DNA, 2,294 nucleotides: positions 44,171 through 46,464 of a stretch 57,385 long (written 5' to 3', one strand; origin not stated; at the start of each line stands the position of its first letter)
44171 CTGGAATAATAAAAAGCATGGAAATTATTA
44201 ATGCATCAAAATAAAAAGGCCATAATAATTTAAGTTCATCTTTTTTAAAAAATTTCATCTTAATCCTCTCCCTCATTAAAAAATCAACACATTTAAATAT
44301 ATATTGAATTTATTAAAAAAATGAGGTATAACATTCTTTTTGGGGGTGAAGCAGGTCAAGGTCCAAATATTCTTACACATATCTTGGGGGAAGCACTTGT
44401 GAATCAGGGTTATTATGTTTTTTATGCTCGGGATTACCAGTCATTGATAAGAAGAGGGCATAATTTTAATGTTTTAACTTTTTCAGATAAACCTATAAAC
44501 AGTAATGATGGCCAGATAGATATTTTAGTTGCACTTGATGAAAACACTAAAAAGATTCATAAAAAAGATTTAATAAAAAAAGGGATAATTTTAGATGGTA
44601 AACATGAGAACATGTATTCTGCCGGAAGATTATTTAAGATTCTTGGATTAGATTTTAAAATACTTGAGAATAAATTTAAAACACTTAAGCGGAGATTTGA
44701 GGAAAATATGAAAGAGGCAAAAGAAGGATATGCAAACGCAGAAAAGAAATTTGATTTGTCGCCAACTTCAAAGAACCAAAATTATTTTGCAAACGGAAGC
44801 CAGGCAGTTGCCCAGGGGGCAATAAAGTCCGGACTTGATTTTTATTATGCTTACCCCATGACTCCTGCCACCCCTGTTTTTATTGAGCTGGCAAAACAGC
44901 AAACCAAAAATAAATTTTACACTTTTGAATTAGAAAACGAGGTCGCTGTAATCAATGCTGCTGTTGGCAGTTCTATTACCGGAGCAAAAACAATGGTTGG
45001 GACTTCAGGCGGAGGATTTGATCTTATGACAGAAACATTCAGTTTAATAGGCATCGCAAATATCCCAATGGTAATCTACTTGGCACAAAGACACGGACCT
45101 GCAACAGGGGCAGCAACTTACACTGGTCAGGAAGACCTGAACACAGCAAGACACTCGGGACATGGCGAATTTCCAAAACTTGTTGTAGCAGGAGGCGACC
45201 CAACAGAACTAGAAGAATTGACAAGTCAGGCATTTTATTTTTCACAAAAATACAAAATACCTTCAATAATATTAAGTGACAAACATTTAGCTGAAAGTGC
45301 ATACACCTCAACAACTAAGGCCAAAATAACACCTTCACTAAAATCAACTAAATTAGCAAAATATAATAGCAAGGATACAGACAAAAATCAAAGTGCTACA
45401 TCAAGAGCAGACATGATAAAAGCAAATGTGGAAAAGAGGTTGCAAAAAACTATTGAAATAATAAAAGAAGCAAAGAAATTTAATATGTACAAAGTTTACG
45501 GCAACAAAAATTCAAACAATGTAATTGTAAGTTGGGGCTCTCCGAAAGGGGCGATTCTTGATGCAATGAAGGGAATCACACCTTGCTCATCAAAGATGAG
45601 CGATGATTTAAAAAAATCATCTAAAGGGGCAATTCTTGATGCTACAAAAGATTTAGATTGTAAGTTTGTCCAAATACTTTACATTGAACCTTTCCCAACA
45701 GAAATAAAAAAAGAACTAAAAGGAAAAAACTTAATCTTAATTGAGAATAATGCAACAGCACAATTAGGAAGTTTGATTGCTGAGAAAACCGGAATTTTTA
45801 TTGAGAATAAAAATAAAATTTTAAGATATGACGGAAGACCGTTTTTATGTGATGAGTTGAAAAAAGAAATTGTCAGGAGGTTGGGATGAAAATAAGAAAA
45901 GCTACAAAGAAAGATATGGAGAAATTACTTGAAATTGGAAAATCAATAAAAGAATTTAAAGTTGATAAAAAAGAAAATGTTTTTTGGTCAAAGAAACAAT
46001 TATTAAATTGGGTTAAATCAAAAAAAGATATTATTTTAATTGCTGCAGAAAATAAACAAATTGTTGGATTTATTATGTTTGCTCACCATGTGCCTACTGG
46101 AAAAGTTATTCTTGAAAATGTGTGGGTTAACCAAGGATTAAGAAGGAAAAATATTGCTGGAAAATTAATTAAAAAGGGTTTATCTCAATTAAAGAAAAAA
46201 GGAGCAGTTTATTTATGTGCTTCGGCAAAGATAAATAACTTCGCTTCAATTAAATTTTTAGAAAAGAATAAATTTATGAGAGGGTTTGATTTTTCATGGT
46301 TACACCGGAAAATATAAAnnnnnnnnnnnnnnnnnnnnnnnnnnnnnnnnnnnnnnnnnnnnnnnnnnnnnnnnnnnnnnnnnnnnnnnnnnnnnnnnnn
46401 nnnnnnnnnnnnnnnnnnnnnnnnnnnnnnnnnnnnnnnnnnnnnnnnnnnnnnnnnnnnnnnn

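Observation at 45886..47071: Cyclodipeptide-synthase-like gene plus GNAT, translationally coupled inside a 2-oxoacid:ferredoxin oxidoreductase operon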

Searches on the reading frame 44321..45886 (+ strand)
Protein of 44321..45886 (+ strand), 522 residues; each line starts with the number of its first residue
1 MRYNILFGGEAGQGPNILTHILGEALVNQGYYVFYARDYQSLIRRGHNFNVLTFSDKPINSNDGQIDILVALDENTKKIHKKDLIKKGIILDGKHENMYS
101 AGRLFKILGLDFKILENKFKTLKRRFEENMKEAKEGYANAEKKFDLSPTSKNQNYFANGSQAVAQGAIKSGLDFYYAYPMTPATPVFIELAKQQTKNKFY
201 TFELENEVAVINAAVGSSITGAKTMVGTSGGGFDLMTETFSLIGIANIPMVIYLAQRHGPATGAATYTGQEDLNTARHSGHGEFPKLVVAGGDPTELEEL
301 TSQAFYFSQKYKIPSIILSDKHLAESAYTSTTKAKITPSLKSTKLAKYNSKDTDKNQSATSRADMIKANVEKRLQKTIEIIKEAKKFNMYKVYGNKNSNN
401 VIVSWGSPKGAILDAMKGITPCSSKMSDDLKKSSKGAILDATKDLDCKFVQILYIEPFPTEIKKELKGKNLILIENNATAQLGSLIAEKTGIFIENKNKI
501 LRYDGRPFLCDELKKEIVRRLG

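Call 3: search_protein_families(library=pfam, proteins=[window:44321-45886:+], max_evalue=1)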
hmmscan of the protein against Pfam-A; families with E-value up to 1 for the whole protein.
window:44321-45886:+ (522 aa): 7 families
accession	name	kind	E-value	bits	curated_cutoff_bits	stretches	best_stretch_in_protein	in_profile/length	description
PF01855.24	POR_N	-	2.9e-41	142.2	27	1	166-353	2-189/231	Pyruvate flavodoxin/ferredoxin oxidoreductase, thiamine diP-bdg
PF01558.24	POR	-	3.5e-14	53.8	27.4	1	11-91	1-83/173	Pyruvate ferredoxin/flavodoxin oxidoreductase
PF19218.5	CoV_NSP3_C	-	0.00071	19.1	25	1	287-408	272-389/459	Coronavirus replicase NSP3, C-terminal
PF10787.14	YfmQ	-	0.01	16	22.9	1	172-212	71-111/133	Uncharacterised protein from bacillus cereus group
PF01797.21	Y1_Tnp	-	0.084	13.4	23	1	361-426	15-79/121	Transposase IS200 like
PF15122.11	TMEM206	-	0.1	12.2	27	0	252-307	50-104/296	TMEM206 protein family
PF17770.6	RNase_J_C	-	0.16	13.4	23.8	1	61-100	9-49/102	Ribonuclease J C-terminal domain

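Call 4: search_protein_families(library=ncbifam, proteins=[window:44321-45886:+], max_evalue=1)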
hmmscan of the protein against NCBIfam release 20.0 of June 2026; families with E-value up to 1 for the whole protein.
window:44321-45886:+ (522 aa): 24 families
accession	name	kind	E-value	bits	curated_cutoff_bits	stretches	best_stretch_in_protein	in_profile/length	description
TIGR03710.1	OAFO_sf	subfamily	8.6e-115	384.4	482.75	4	96-331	125-370/561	2-oxoacid:acceptor oxidoreductase subunit alpha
NF041170.1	Oxoac_fdxalpha_Archa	equivalog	9.9e-89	298.4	800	4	96-347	169-439/636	2-oxoacid:ferredoxin oxidoreductase subunit alpha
NF006412.0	PRK08659.1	equivalog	1.2e-44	153.1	411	1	152-330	3-181/378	2-oxoacid:acceptor oxidoreductase subunit alpha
NF005507.0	PRK07119.1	subfamily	2.2e-37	128.7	399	1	153-407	3-256/352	3-methyl-2-oxobutanoate dehydrogenase subunit VorB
NF007206.0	PRK09627.1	equivalog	9.5e-32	110.4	579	1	156-344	5-188/375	2-oxoglutarate synthase subunit alpha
TIGR03336.1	IOR_alpha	equivalog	1.8e-14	53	650.9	1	158-407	6-240/595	indolepyruvate ferredoxin oxidoreductase subunit alpha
NF040682.1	PorA_Arch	equivalog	3.7e-11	42.6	550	1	158-280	7-130/387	pyruvate synthase subunit PorA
NF007201.0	PRK09622.1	equivalog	8.5e-09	34.8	590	1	158-324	14-178/405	2-oxoacid:ferredoxin oxidoreductase subunit alpha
NF045764.1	PhenlGlyoxDHPadG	equivalog_domain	9.2e-09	34.3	700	1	156-280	4-129/398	NADH-dependent phenylglyoxylate dehydrogenase subunit alpha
NF006232.0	PRK08366.1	equivalog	4.9e-08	32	646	1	158-284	11-138/394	2-ketoisovalerate ferredoxin oxidoreductase subunit alpha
NF006211.0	PRK08338.1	equivalog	6.6e-07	29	239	1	5-91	3-90/170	2-oxoacid:ferredoxin oxidoreductase subunit gamma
NF006275.0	PRK08441.1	equivalog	4.4e-06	26.4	216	1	1-91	1-94/185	2-oxoglutarate-acceptor oxidoreductase subunit OorC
NF006233.0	PRK08367.1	equivalog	5.2e-06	25.6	625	1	172-259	22-111/394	pyruvate ferredoxin oxidoreductase subunit alpha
NF045791.1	OxalOxredalpha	equivalog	8.9e-06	25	500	1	158-258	8-110/395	oxalate oxidoreductase subunit alpha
TIGR02176.1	pyruv_ox_red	equivalog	0.001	17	911.35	1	173-282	19-135/1167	pyruvate:ferredoxin (flavodoxin) oxidoreductase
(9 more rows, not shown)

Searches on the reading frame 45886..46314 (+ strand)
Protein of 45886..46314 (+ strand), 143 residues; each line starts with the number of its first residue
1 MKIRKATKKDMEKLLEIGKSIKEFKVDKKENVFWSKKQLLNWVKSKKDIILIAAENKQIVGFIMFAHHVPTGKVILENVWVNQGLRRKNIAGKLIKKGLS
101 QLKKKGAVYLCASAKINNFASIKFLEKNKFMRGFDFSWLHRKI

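Call 3: search_protein_families(library=pfam, proteins=[window:45886-46314:+], max_evalue=1)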
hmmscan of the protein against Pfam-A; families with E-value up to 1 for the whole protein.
window:45886-46314:+ (143 aa): 10 families
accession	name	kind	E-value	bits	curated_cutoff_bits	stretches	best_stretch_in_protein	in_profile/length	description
PF00583.31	Acetyltransf_1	-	2.9e-11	44.1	20.7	1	39-129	24-115/116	Acetyltransferase (GNAT) family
PF13508.13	Acetyltransf_7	-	2.1e-07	31.6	27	1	48-130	3-82/84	Acetyltransferase (GNAT) domain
PF13420.13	Acetyltransf_4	-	6e-06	26.8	24.3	1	3-127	1-131/155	Acetyltransferase (GNAT) domain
PF13527.13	Acetyltransf_9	-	7.6e-05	23.2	25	1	2-111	1-110/127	Acetyltransferase (GNAT) domain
PF13673.13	Acetyltransf_10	-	0.00014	22.2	23.6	1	33-107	16-85/128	Acetyltransferase (GNAT) domain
PF14542.12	Acetyltransf_CG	-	0.00023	21.6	30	1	55-107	7-58/80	GCN5-related N-acetyl-transferase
PF13302.13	Acetyltransf_3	-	0.0015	19.7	25.4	1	3-130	4-137/138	Acetyltransferase (GNAT) domain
PF16092.11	CFAP61_N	-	0.0089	16.2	27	1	3-80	2-70/264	Cilia- and flagella-associated protein 61, N-terminal domain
PF06372.18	Gemin6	-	0.073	13.6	23.9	1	34-96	4-66/88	Gemin6 Sm-like domain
PF13880.12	Acetyltransf_13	-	0.077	13.3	22.8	1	77-95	8-26/69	ESCO1/2 acetyl-transferase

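Call 4: search_protein_families(library=ncbifam, proteins=[window:45886-46314:+], max_evalue=1)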
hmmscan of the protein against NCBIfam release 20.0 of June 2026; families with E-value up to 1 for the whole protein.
window:45886-46314:+ (143 aa): 11 families
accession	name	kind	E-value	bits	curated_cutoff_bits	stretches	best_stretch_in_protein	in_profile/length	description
NF043067.1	AAC_6p_group_E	equivalog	3e-07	30.4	140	1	36-130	26-127/140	aminoglycoside 6'-N-acetyltransferase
TIGR01575.1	rimI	equivalog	8.5e-07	29.2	86.4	1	32-131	14-113/132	ribosomal protein S18-alanine N-acetyltransferase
NF002959.0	PRK03624.1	equivalog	8e-06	25.6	124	1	1-127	7-126/147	GNAT family acetyltransferase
NF040503.1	resist_ArsN1a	equivalog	0.0005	19.8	170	1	3-130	1-133/159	arsinothricin resistance N-acetyltransferase ArsN1 family A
NF007025.1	PRK09491.1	equivalog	0.0016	18.4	173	1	22-130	13-119/145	ribosomal protein S18-alanine N-acetyltransferase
NF000115.2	AAC_6p_Iad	exception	0.0019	18.3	275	1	3-130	2-131/144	aminoglycoside N-acetyltransferase AAC(6')-Iad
NF033083.0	AAC_3_I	equivalog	0.011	16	200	1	34-122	34-126/145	AAC(3)-I family aminoglycoside N-acetyltransferase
NF040504.1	resist_ArsN1b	equivalog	0.03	14.1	210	1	4-131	2-134/159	arsinothricin resistance N-acetyltransferase ArsN1 family B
NF040501.1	resist_ArsN2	equivalog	0.031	13.9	125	1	47-112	24-89/133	arsenic resistance N-acetyltransferase ArsN2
NF041716.1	HxA_phane_GNAT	equivalog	0.056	13.3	250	1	3-97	4-106/152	cyclophane-containing RiPP N-acetyltransferase HaaN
TIGR02406.1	ectoine_EctA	equivalog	0.13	12.2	120.6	1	45-128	37-121/157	diaminobutyrate acetyltransferase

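Call 37: search_protein_families(library=pfam, alignment_id=A4, max_evalue=0.001)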
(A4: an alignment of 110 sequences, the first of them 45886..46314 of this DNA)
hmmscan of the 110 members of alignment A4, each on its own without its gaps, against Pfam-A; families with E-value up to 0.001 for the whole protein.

A. member 1, window:45886-46314:+ (143 aa): 6 families
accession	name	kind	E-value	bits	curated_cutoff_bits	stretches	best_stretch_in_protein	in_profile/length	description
PF00583.31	Acetyltransf_1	-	2.9e-11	44.1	20.7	1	39-129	24-115/116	Acetyltransferase (GNAT) family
PF13508.13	Acetyltransf_7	-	2.1e-07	31.6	27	1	48-130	3-82/84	Acetyltransferase (GNAT) domain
PF13420.13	Acetyltransf_4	-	6e-06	26.8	24.3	1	3-127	1-131/155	Acetyltransferase (GNAT) domain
PF13527.13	Acetyltransf_9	-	7.6e-05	23.2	25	1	2-111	1-110/127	Acetyltransferase (GNAT) domain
PF13673.13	Acetyltransf_10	-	0.00014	22.2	23.6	1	33-107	16-85/128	Acetyltransferase (GNAT) domain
PF14542.12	Acetyltransf_CG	-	0.00023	21.6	30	1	55-107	7-58/80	GCN5-related N-acetyl-transferase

B. families by the number of members that match (of 110 scanned): 115 families (the first 25 are shown)
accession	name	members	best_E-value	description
PF00583.31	Acetyltransf_1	10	1.6e-18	Acetyltransferase (GNAT) family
PF13508.13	Acetyltransf_7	8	2.5e-13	Acetyltransferase (GNAT) domain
PF13302.13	Acetyltransf_3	6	6.7e-08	Acetyltransferase (GNAT) domain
PF13673.13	Acetyltransf_10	5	1.9e-08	Acetyltransferase (GNAT) domain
PF08445.16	FR47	3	2.3e-06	FR47-like protein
PF14542.12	Acetyltransf_CG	3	5.5e-06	GCN5-related N-acetyl-transferase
PF13527.13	Acetyltransf_9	3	1.3e-05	Acetyltransferase (GNAT) domain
PF03054.22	tRNA_Me_trans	2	5.5e-73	tRNA methyl transferase HUP domain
PF01116.26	F_bP_aldolase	2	1.1e-71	Fructose-bisphosphate aldolase class-II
PF00091.31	Tubulin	2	4.6e-46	Tubulin/FtsZ family, GTPase domain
PF02913.24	FAD-oxidase_C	2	1.3e-43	FAD linked oxidases, C-terminal domain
PF12327.13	FtsZ_C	2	1.8e-31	FtsZ family, C-terminal domain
PF07690.21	MFS_1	2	6.4e-30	Major Facilitator Superfamily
PF03575.23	Peptidase_S51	2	1.4e-29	Peptidase family S51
PF01565.28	FAD_binding_4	2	7.5e-25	FAD binding domain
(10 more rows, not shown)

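Call 50: search_protein_families(library=padloc, proteins=[window:45886-46314:+], max_evalue=0.01)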
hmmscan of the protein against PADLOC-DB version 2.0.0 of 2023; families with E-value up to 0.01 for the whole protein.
window:45886-46314:+ (143 aa): 0 families

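Call 51: search_protein_families(library=phrogs, proteins=[window:45886-46314:+], max_evalue=0.01)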
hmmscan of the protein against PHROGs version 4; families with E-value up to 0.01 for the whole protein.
window:45886-46314:+ (143 aa): 4 families
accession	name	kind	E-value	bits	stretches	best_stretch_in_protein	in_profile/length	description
phrog_1249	-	other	1e-13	52.4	1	1-128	8-144/180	acetyltransferase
phrog_3810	-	other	6.1e-09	37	1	7-128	17-140/155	acetyltransferase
phrog_8663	-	unknown function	9.1e-06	25.9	1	8-131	153-276/314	-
phrog_11841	-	other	1.1e-05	25.4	1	1-129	9-144/502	acetyltransferase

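Call 73: search_solved_structures(query=A6, max_evalue=0.01, show_alignments=0)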
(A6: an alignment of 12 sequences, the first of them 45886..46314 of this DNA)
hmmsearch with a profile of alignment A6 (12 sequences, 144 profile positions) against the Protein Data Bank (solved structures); distinct sequences matched with E-value up to 0.01: 99 (the best 60 are shown).
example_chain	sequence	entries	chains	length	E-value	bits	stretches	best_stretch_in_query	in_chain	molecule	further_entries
3jvn_A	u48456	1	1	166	4.4e-11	46.1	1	37-134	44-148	Acetyltransferase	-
8a9n_A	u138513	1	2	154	2.4e-10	43.7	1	2-138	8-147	Acetyltransferase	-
8a9o_A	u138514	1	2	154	2.6e-10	43.6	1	2-138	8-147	DpA polyamine acetyltransferase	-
2pdo_A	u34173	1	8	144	3.1e-10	43.3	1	2-134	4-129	Acetyltransferase ypeA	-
4mbu_A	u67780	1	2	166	5.2e-10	42.6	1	4-138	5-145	Similar to N-acetyltransferase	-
4qus_A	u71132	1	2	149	8e-10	42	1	2-134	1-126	Acetyltransferase YpeA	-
4qvt_A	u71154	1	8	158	9.7e-10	41.7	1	2-134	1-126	Acetyltransferase YpeA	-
7l1k_A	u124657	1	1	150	1.2e-09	41.4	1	49-136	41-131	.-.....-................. 30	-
3k9u_A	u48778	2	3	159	8.5e-09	38.7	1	2-132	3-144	PaiA Acetyltransferase | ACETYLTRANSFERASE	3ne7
3f0a_A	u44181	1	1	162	8.9e-09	38.6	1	2-132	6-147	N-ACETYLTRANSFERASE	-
3fix_A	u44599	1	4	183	1.2e-08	38.2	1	2-132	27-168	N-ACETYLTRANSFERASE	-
4j3g_A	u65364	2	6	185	2.7e-08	37.1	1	2-138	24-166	GCN5-related N-acetyltransferase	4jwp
3f8k_A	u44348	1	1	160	3e-08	36.9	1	2-133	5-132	Protein acetyltransferase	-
5isv_A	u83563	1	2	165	3.1e-08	36.9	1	27-134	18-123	Ribosomal-protein-alanine acetyltransferase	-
2aj6_A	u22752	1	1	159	4.3e-08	36.4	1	44-132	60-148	hypothetical protein MW0638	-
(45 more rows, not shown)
